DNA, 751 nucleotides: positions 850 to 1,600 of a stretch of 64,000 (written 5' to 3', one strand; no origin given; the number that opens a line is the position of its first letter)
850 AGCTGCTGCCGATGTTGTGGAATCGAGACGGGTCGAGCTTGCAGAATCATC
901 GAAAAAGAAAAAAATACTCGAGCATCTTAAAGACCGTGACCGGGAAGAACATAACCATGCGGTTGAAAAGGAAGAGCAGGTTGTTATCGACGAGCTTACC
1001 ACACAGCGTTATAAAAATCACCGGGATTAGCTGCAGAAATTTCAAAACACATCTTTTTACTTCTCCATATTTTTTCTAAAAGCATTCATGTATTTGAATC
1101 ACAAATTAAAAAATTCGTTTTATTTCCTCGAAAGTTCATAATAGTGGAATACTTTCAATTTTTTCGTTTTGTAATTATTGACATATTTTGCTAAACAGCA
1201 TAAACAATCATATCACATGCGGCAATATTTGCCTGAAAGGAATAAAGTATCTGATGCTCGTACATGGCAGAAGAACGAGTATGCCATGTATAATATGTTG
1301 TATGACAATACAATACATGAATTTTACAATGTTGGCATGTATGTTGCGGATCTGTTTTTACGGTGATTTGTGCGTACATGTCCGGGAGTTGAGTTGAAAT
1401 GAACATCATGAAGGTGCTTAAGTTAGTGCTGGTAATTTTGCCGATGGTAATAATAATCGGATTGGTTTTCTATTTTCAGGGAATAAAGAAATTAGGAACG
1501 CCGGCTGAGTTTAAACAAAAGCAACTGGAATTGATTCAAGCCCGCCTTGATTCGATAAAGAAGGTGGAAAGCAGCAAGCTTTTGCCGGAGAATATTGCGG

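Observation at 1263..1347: Sigma-54-type promoter plus adjacent palindrome upstream of the hook operon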

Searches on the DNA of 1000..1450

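Call 54: search_rna_families(source=window, start=1000, end=1450, threshold=evalue, max_evalue=1)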
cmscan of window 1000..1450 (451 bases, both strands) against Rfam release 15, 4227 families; matches with E-value up to 1: 0.
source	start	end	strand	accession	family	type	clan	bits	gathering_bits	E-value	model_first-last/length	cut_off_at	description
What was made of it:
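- Rfam finds nothing in 1000-1450 (call 54).
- Tried and rejected: No RNA family matches in 1000-1450 (call 54).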
